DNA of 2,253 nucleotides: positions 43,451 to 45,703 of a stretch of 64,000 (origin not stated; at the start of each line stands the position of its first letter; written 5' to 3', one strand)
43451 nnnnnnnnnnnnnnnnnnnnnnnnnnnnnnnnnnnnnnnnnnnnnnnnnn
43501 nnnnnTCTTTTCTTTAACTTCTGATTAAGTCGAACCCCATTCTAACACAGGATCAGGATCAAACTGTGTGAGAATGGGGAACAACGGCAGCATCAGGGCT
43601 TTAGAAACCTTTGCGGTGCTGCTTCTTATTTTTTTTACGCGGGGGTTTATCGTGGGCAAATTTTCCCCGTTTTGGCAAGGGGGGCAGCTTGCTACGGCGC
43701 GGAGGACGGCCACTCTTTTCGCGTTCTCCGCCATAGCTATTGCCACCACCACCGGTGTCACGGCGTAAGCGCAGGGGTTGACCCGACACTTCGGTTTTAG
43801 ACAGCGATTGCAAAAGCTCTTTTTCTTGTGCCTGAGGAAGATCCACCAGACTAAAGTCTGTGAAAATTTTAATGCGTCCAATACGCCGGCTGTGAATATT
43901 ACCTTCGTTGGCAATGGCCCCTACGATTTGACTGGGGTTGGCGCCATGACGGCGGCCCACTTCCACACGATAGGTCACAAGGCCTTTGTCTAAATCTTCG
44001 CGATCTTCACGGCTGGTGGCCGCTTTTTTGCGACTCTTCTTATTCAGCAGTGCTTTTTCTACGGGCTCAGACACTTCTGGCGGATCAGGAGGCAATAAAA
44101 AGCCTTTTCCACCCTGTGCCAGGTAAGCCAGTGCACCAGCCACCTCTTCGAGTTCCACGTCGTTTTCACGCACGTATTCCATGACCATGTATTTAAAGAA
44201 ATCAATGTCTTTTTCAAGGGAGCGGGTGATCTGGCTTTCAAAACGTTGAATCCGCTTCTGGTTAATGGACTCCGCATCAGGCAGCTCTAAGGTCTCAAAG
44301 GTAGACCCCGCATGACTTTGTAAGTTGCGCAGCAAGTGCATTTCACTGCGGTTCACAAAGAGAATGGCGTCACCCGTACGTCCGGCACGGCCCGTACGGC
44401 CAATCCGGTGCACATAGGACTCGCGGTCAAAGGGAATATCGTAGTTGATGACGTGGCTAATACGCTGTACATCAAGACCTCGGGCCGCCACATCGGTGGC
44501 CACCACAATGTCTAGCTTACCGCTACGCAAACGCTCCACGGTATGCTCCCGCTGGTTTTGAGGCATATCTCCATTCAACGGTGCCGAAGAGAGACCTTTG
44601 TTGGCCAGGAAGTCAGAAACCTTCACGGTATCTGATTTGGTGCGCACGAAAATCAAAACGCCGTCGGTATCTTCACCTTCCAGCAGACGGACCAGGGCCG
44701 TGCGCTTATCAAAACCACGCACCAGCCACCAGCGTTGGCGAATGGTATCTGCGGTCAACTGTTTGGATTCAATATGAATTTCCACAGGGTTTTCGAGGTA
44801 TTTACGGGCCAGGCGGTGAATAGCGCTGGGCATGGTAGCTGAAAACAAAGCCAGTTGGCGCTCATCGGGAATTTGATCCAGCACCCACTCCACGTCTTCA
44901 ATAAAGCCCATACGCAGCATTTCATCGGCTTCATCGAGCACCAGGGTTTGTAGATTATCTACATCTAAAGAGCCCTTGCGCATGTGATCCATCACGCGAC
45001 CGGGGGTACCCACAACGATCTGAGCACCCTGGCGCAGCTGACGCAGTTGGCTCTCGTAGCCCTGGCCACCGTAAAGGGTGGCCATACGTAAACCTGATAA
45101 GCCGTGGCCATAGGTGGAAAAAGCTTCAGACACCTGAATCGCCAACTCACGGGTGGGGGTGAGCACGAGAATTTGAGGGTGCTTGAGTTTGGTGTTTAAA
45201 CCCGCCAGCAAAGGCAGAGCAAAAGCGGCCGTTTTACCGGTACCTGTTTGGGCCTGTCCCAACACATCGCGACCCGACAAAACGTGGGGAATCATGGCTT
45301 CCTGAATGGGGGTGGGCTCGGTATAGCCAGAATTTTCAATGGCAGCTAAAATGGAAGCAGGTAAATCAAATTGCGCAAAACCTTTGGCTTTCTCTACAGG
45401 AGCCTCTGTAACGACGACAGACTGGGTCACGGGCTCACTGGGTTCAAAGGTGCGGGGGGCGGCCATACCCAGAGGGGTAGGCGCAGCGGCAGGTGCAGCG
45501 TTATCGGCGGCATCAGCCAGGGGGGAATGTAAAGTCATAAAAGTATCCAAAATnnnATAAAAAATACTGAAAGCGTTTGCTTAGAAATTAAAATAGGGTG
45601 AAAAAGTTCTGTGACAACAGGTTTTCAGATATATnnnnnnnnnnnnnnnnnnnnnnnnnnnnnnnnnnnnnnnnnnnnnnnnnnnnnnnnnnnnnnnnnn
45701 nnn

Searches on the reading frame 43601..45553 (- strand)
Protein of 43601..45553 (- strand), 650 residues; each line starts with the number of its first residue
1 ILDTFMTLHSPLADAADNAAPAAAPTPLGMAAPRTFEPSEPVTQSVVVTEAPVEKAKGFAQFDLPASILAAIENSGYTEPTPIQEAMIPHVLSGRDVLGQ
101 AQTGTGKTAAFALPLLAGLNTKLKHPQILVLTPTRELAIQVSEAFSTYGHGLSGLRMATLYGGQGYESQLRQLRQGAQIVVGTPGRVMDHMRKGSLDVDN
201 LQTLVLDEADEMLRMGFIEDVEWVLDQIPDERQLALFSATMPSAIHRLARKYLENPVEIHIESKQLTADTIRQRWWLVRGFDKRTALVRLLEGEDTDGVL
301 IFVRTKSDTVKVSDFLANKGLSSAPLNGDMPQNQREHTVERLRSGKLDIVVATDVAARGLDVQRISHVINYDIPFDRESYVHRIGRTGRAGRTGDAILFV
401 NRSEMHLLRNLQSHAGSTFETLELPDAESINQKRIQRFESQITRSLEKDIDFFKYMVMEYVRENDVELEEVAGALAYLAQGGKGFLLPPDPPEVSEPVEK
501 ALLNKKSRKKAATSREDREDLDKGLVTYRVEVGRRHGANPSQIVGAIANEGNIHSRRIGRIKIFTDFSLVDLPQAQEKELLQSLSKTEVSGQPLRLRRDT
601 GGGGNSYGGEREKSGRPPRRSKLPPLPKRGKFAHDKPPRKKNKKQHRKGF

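Call 32: search_protein_families(library=pfam, proteins=[window:43601-45553:-], max_evalue=0.00001)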
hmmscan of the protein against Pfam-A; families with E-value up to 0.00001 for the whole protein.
window:43601-45553:- (650 aa): 5 families
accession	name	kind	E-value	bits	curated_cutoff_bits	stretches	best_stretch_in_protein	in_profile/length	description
PF00270.35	DEAD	-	1.2e-50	171.9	26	1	81-247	1-166/167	DEAD/DEAH box helicase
PF00271.37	Helicase_C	-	1.1e-32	113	23.5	1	283-391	2-110/110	Helicase conserved C-terminal domain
PF03880.21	DbpA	-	3.8e-22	78.6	25.6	1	527-597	1-71/72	DbpA RNA binding domain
PF25399.1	DeaD_dimer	-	9.5e-18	64.4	23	1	425-490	1-67/67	RNA helicase DeaD dimerization domain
PF04851.21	ResIII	-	2e-07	31.5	22.5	1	95-241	24-162/164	Type III restriction enzyme, res subunit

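Call 33: find_related_loci(query=window:43601-45553:-, collection=genome_contigs, flank=1000)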
Query window:43601-45553:- (650 aa) in genome_contigs; peptide patterns used: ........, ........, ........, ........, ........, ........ (x = any residue, [..] = any of these).
599 stretches matched a pattern (row limit reached: there are more); 563 encode a relative of the query (tblastn E <= 1e-3); the best 80 are kept; 80 distinct loci.
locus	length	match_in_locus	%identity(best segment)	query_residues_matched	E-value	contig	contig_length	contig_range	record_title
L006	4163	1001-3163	76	1-650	0e+0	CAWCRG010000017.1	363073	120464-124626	MAG: Candidatus Sericytochromatia bacterium isolate MFD03250.bin.2.6 genome assembly, contig: contig_28926, whole genome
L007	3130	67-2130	73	2-630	0e+0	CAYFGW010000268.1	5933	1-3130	MAG TPA_asm: uncultured Candidatus Sericytochromatia bacterium isolate ERP003628_co1_38 genome assembly, contig: NODE_11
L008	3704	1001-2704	58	39-599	0e+0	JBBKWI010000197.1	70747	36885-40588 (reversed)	MAG: Candidatus Sericytochromatia bacterium isolate metabat_bins.305 k119_4207551, whole genome shotgun sequence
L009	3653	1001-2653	55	58-600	0e+0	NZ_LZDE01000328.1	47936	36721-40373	Microbulbifer mangrovi strain DD-13 1232, whole genome shotgun sequence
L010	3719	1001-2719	53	59-621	0e+0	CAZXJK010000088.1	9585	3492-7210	MAG TPA_asm: uncultured Methylomonas sp. isolate binchicken_co112_34 genome assembly, contig: NODE_3553_length_9585_cov_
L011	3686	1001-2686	56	48-604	0e+0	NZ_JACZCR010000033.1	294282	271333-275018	Microbulbifer hainanensis strain NBU-8HK146 Scaffold4_2, whole genome shotgun sequence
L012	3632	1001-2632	56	58-598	0e+0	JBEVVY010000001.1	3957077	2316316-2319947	MAG: Sedimenticola sp. isolate 3502E c_000000000001, whole genome shotgun sequence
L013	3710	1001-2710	52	59-644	0e+0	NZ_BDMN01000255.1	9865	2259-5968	Bathymodiolus platifrons methanotrophic gill symbiont strain HPD1508-B01-01, whole genome shotgun sequence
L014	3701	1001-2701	52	59-622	0e+0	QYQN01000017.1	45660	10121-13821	MAG: Methylococcaceae bacterium isolate PowLak16_MAG1 c_000000034785, whole genome shotgun sequence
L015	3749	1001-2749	52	46-629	0e+0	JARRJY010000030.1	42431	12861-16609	MAG: Gammaproteobacteria bacterium isolate Spart_032_MAG scaffold_1784, whole genome shotgun sequence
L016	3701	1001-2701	52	59-622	0e+0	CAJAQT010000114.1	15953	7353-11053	MAG: uncultured Methylococcaceae bacterium isolate Loc080925-5-5m_bin-0663 genome assembly, contig: bin-0663:114/225, wh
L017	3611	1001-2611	55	59-598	0e+0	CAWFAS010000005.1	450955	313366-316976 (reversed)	MAG: uncultured Gammaproteobacteria bacterium isolate MFD09286.bin.1.170 genome assembly, contig: contig_77971, whole ge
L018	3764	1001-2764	53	18-598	0e+0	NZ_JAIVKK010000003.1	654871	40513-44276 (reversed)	Microbulbifer aggregans strain SaN0-8 SaN0-8_ctg003, whole genome shotgun sequence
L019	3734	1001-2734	52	59-643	0e+0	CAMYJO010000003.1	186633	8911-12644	MAG: uncultured Gammaproteobacteria bacterium isolate ES_Gamma_034 genome assembly, contig: scaffold_30, whole genome sh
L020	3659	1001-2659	52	35-594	0e+0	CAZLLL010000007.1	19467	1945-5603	MAG TPA_asm: uncultured Methylomonas sp. isolate binchicken_co53_173 genome assembly, contig: NODE_1420_length_19467_cov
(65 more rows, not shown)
